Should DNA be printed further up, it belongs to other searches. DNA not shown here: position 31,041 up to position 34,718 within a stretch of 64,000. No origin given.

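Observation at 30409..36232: Split, activator-fused BCR/HAD/double-cubane-type radical-enzyme locus coupled to a membrane permease (best candidate for an undescribed system)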

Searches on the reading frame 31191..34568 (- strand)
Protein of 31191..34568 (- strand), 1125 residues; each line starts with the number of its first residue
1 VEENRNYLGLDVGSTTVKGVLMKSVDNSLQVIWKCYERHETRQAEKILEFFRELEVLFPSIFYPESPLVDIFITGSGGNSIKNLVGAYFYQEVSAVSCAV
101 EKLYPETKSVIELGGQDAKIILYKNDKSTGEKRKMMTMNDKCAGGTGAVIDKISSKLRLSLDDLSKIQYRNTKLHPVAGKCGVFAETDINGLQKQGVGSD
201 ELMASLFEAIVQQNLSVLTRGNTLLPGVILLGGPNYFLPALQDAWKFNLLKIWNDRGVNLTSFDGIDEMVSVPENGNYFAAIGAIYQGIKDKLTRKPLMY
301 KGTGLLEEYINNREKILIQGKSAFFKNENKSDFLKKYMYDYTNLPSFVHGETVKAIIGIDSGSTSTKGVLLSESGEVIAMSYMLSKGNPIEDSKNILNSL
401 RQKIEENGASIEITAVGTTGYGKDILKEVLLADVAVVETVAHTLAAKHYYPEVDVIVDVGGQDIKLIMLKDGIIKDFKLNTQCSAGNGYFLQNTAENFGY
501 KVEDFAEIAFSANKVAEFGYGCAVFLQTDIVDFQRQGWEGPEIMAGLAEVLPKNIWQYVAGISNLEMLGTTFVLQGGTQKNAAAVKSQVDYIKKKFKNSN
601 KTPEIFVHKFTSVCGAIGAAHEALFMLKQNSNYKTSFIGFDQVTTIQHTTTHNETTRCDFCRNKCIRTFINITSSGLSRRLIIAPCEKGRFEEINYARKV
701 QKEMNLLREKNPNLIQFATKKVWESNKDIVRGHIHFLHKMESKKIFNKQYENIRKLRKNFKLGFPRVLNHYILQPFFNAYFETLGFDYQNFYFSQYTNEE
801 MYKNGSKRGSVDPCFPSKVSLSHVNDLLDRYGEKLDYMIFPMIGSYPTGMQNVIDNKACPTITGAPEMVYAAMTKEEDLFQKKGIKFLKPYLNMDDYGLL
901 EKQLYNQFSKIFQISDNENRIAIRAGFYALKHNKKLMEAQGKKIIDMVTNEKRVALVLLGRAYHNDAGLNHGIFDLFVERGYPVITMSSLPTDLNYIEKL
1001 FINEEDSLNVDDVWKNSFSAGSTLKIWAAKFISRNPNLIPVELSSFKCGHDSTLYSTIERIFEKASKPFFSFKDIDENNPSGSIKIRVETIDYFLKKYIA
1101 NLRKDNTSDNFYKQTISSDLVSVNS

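Call 3: search_protein_families(library=pfam, proteins=[window:31191-34568:-], max_evalue=0.01)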
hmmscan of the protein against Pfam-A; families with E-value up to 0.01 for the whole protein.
window:31191-34568:- (1125 aa): 4 families
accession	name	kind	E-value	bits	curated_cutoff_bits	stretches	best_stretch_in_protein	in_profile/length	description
PF01869.26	BcrAD_BadFG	-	2.1e-73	247.6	31.5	2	357-621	1-269/271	BadF/BadG/BcrA/BcrD ATPase family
PF09989.15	DUF2229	-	2.3e-44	152.1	29.4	1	761-989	1-217/218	CoA enzyme activase uncharacterised domain (DUF2229)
PF05378.19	Hydant_A_N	-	0.0023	18.1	25.2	1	357-421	2-67/176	Hydantoinase/oxoprolinase N-terminal region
PF00370.27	FGGY_N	-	0.0049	16.9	28.8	0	356-383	2-29/245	FGGY family of carbohydrate kinases, N-terminal domain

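Call 4: search_protein_families(library=ncbifam, proteins=[window:31191-34568:-], max_evalue=0.01)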
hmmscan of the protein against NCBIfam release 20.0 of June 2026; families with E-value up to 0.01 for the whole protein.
window:31191-34568:- (1125 aa): 6 families
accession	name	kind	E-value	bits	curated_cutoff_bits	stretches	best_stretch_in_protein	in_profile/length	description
TIGR00241.1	CoA_E_activ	domain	6.8e-68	228.9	125.4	2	356-620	2-246/248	acyl-CoA dehydratase activase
TIGR02259.1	benz_CoA_red_A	equivalog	1.2e-39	136.3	578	2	412-599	229-412/432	benzoyl-CoA reductase subunit A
TIGR02261.1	benz_CoA_red_D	equivalog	1.4e-26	93.2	312.85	2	358-620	5-259/262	benzoyl-CoA reductase subunit D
TIGR03192.1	benz_CoA_bzdQ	equivalog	4e-26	92.1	380.2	2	356-588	34-259/293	benzoyl-CoA reductase, bzd-type, subunit Q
TIGR03286.1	methan_mark_15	hypoth_equivalog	8.8e-26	90.8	455.75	2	357-620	147-398/404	methanogenesis marker 15 protein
NF009842.0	PRK13317.1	equivalog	0.00016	21.2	234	0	354-439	2-74/277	type II pantothenate kinase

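Call 7: search_solved_structures(query=window:31191-34568:-, max_evalue=1)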
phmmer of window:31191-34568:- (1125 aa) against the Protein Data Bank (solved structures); distinct sequences matched with E-value up to 1: 5.
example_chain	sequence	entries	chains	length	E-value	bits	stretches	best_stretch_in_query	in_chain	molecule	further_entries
1hux_A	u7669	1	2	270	1e-25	93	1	357-582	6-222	ACTIVATOR OF (R)-2-HYDROXYGLUTARYL-COA DEHYDRATASE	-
4eht_A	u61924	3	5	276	5.4e-21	77.3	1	357-628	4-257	Activator of 2-hydroxyisocaproyl-CoA dehydratase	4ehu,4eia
9gai_D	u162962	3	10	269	1.3e-20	76.1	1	357-600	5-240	3-methylbenzoyl-CoA reductase alpha subunit MbdQ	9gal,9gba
9gai_C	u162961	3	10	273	5e-18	67.5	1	356-566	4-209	3-methylbenzoyl-CoA reductase delta subunit MbdP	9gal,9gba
7yyl_E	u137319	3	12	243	2.8e-13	51.8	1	357-563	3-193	Putative CoA-substrate-specific enzyme activase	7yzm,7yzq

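Call 72: search_dna_similar(query=window:31191-34568:-, collection=plasmids, mode=protein, max_rows=40, max_evalue=1e-20)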
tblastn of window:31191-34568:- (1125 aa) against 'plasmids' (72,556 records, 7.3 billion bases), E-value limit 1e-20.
Records with a match: 11; places in all: 12; records where one place covers at least 80% of the query: 9.
Best place of each record, by identity: <60% 11.
By first word of the organism name: Fusobacterium 2; Listeria 2; Brevibacillus 1; Collinsella 1; Haliovirga 1; Acetoanaerobium 1; Subdoligranulum 1; Paraclostridium 1; Monoglobus 1.
By predicted mobility (MOB-suite, as given by PLSDB): non-mobilizable 11.
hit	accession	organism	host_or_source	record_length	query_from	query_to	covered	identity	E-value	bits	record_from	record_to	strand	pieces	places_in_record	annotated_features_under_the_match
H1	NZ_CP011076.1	Brevibacillus laterosporus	Oryza sativa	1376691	8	1095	97%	42.8%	0e+0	882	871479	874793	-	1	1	none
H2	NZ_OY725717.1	Collinsella aerofaciens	-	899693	8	1090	96%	30.6%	1e-120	419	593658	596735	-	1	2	acyl-CoA dehydratase activase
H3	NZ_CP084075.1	Fusobacterium vincentii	-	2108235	8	1097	97%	30.3%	7e-112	392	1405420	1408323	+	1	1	none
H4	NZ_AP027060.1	Haliovirga abyssi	-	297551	4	1090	97%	30.0%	5e-120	417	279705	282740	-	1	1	acyl-CoA dehydratase activase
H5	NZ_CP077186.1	Fusobacterium animalis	Homo sapiens,resected colorectal tumor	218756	8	1097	97%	29.9%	1e-110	389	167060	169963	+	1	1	acyl-CoA dehydratase activase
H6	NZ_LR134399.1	Listeria monocytogenes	Homo sapiens,Vein blood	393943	2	1091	97%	28.4%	6e-103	366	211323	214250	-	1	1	2-hydroxyacyl-CoA dehydratase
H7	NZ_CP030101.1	Listeria monocytogenes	Environment,water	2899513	2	1091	97%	28.1%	1e-102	365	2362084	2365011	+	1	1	none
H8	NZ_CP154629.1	Acetoanaerobium noterae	cell culture,Sludge of a digestion ...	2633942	8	1091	96%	27.9%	9e-98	350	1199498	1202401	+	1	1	none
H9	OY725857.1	Subdoligranulum variabile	-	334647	2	927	82%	29.2%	8e-74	277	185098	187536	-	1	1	none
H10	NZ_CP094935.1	Paraclostridium bifermentans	Homo sapiens,feces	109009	4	620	55%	28.0%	3e-37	161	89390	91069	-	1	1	acyl-CoA dehydratase activase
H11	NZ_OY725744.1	Monoglobus pectinilyticus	-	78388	353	665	28%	31.6%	4e-33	147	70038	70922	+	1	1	acyl-CoA dehydratase activase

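Call 73: get_annotated_region(hit=H6, flank=5000)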
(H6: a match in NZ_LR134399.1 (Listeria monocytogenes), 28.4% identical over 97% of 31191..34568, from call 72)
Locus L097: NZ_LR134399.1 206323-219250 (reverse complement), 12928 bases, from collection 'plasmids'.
description: Listeria monocytogenes strain NCTC7974 plasmid 2, complete sequence
organism: Listeria monocytogenes (NCBI taxid 1639)
taxonomy: Bacteria; Bacillota; Bacilli; Bacillales; Listeriaceae; Listeria; Listeria monocytogenes
host: -; source: Homo sapiens,Vein blood; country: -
typing (MOB-suite, as given by PLSDB): non-mobilizable
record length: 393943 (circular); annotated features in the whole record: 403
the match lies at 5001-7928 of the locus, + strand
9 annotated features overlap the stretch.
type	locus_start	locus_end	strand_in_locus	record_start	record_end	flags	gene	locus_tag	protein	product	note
CDS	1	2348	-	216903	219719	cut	-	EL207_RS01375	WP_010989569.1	sigma-54-dependent transcriptional regulator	-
CDS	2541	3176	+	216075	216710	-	-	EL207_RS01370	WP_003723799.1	FMN-dependent NADH-azoreductase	-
CDS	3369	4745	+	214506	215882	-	-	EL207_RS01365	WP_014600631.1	amino acid permease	GO:0006865 - amino acid transport [Evidence IEA]; GO:0055085 - transmembrane transport [Evidence IEA]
CDS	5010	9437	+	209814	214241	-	-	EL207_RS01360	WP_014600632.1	2-hydroxyacyl-CoA dehydratase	-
CDS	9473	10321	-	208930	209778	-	-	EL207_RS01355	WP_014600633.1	PhzF family phenazine biosynthesis protein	GO:0009058 - biosynthetic process [Evidence IEA]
CDS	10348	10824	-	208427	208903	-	ybaK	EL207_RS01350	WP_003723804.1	Cys-tRNA(Pro) deacylase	GO:0043039 - tRNA aminoacylation [Evidence IEA]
CDS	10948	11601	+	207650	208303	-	-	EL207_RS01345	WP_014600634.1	DUF5105 domain-containing protein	-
CDS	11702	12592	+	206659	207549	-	-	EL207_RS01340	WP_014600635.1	carbon-nitrogen hydrolase family protein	-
CDS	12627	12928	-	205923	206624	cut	-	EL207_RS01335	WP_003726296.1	DUF554 domain-containing protein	-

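Call 74: get_annotated_region(hit=H1, flank=6000)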
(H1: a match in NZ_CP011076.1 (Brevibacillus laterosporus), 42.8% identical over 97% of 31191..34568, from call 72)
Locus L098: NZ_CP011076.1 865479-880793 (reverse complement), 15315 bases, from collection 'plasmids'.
description: Brevibacillus laterosporus strain B9 plasmid unnamed2, complete sequence
organism: Brevibacillus laterosporus (NCBI taxid 1465)
taxonomy: Bacteria; Bacillota; Bacilli; Bacillales; Paenibacillaceae; Brevibacillus; Brevibacillus laterosporus
host: -; source: Oryza sativa; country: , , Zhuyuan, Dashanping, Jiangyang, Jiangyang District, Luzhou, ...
typing (MOB-suite, as given by PLSDB): non-mobilizable
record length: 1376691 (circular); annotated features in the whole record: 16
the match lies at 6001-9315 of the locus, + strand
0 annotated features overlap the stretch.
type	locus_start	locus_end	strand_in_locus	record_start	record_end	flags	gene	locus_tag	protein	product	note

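Call 80: get_annotated_region(hit=H2, flank=4000)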
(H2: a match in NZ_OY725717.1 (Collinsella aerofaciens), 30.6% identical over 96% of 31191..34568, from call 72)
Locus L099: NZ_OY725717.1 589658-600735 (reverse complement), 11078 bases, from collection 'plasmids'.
description: Collinsella aerofaciens strain Collinsella aerofaciens TSDC17.2-1.1 plasmid 6, complete sequence
organism: Collinsella aerofaciens (NCBI taxid 74426)
taxonomy: Bacteria; Actinomycetota; Coriobacteriia; Coriobacteriales; Coriobacteriaceae; Collinsella; Collinsella aerofaciens
host: -; source: -; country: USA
typing (MOB-suite, as given by PLSDB): non-mobilizable
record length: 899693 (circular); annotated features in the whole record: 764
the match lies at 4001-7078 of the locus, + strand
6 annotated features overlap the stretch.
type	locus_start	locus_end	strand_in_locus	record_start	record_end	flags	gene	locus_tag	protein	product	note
CDS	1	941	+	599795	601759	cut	lysS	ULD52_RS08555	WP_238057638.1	lysine--tRNA ligase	GO:0006430 - lysyl-tRNA aminoacylation [Evidence IEA]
CDS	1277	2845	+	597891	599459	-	-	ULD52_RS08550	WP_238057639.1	threonine/serine exporter family protein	-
CDS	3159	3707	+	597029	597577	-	-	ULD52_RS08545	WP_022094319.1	hypothetical protein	-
CDS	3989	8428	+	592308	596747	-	-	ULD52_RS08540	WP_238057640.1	acyl-CoA dehydratase activase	-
CDS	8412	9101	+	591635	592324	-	-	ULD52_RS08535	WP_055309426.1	TetR/AcrR family transcriptional regulator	GO:0006355 - regulation of DNA-templated transcription [Evidence IEA]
CDS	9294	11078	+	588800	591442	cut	-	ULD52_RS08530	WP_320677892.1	ATP-dependent Clp protease ATP-binding subunit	-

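Call 81: get_annotated_region(hit=H5, flank=4000)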
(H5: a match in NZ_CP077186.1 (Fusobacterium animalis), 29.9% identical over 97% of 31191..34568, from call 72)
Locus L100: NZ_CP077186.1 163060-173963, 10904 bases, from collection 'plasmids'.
description: Fusobacterium animalis strain SB029 plasmid pSB029A, complete sequence
organism: Fusobacterium animalis (NCBI taxid 76859)
taxonomy: Bacteria; Fusobacteriota; Fusobacteriia; Fusobacteriales; Fusobacteriaceae; Fusobacterium; Fusobacterium animalis
host: -; source: Homo sapiens,resected colorectal tumor; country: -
typing (MOB-suite, as given by PLSDB): non-mobilizable
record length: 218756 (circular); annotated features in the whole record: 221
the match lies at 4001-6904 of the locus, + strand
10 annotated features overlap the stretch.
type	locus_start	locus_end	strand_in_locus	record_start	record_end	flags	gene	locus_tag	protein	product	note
CDS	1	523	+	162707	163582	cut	-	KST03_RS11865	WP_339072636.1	phosphate/phosphite/phosphonate ABC transporter substrate-binding protein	-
CDS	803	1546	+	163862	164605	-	phnC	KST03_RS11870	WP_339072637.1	phosphonate ABC transporter ATP-binding protein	GO:0015716 - organic phosphonate transport [Evidence IEA]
CDS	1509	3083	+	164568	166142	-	-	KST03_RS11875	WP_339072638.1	ABC transporter permease subunit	GO:0055085 - transmembrane transport [Evidence IEA]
CDS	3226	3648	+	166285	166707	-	-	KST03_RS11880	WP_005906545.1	pyridoxamine 5'-phosphate oxidase family protein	-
CDS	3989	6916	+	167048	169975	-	-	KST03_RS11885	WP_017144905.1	acyl-CoA dehydratase activase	-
CDS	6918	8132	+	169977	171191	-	-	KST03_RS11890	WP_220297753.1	2-hydroxyacyl-CoA dehydratase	-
CDS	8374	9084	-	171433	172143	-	-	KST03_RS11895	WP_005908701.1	hypothetical protein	-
CDS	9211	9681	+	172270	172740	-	-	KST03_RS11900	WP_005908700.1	toxin-antitoxin system YwqK family antitoxin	-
CDS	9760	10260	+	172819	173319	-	-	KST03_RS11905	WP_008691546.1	hypothetical protein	-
CDS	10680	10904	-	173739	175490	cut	-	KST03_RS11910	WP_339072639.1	ABC transporter ATP-binding protein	-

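Call 86: search_protein_families(library=pfam, proteins=[L100:6918-8132:+, L097:5010-9437:+, L099:3989-8428:+, L098:9500-11137:+, L098:5965-9471:+], max_evalue=1)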
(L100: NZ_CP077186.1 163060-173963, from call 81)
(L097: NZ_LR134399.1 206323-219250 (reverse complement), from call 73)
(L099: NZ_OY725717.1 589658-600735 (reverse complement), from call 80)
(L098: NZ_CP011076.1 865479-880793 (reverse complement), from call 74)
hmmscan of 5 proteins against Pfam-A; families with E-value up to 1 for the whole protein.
L100:6918-8132:+ (404 aa): 2 families
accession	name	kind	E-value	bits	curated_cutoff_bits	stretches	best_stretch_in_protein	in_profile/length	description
PF09989.15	DUF2229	-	1.8e-06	28.2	29.4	1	13-68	10-66/218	CoA enzyme activase uncharacterised domain (DUF2229)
PF02310.24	B12-binding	-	0.057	13.7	32.1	0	14-37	14-37/121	B12 binding domain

L097:5010-9437:+ (1475 aa): 4 families
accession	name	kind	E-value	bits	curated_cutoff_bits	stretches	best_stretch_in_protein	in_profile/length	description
PF09989.15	DUF2229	-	1.9e-85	286.4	29.4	2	669-886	1-218/218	CoA enzyme activase uncharacterised domain (DUF2229)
PF01869.26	BcrAD_BadFG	-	2.2e-59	201.7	31.5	2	320-574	1-271/271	BadF/BadG/BcrA/BcrD ATPase family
PF01548.23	DEDD_Tnp_IS110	-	7.5e-05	23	29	1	4-73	1-67/155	Transposase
PF00370.27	FGGY_N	-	9.7e-05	22.5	28.8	1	4-48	3-46/245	FGGY family of carbohydrate kinases, N-terminal domain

L099:3989-8428:+ (1479 aa): 7 families
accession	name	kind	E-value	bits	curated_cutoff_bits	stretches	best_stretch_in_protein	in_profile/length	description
PF01869.26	BcrAD_BadFG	-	7.1e-70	236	31.5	2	338-595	1-271/271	BadF/BadG/BcrA/BcrD ATPase family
PF09989.15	DUF2229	-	1.8e-68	230.9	29.4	1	722-942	1-218/218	CoA enzyme activase uncharacterised domain (DUF2229)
PF01548.23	DEDD_Tnp_IS110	-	1.4e-05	25.4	29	1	5-91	1-84/155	Transposase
PF02782.22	FGGY_C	-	0.00042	20.6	27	1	512-595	111-194/198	FGGY family of carbohydrate kinases, C-terminal domain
PF13941.12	MutL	-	0.002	17.4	27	1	4-96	246-334/450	MutL protein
PF00370.27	FGGY_N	-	0.058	13.4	28.8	0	337-364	2-29/245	FGGY family of carbohydrate kinases, N-terminal domain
PF05378.19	Hydant_A_N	-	0.29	11.3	25.2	0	338-411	2-76/176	Hydantoinase/oxoprolinase N-terminal region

L098:9500-11137:+ (545 aa): 0 families

L098:5965-9471:+ (1168 aa): 9 families
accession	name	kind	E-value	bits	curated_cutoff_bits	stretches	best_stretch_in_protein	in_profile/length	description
PF01869.26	BcrAD_BadFG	-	9.8e-72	242.1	31.5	2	358-618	1-269/271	BadF/BadG/BcrA/BcrD ATPase family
PF09989.15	DUF2229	-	4.1e-55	187.2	29.4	1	775-1005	1-217/218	CoA enzyme activase uncharacterised domain (DUF2229)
PF00370.27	FGGY_N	-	4.9e-07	30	28.8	2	12-48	2-37/245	FGGY family of carbohydrate kinases, N-terminal domain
PF00480.26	ROK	-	4.5e-06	26.8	22.9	1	358-425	2-70/294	ROK family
PF01548.23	DEDD_Tnp_IS110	-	0.00011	22.4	29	1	358-444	1-80/155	Transposase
PF05378.19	Hydant_A_N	-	0.00019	21.6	25.2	1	358-431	2-76/176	Hydantoinase/oxoprolinase N-terminal region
PF16921.10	Tex_YqgF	-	0.015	16.2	27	1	356-432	2-79/126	Tex protein YqgF-like domain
PF01968.24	Hydantoinase_A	-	0.055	13.1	22.9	0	12-39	81-108/291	Hydantoinase/oxoprolinase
PF08072.16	BDHCT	-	0.25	11.9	25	0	201-226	6-31/41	BDHCT (NUC031) domain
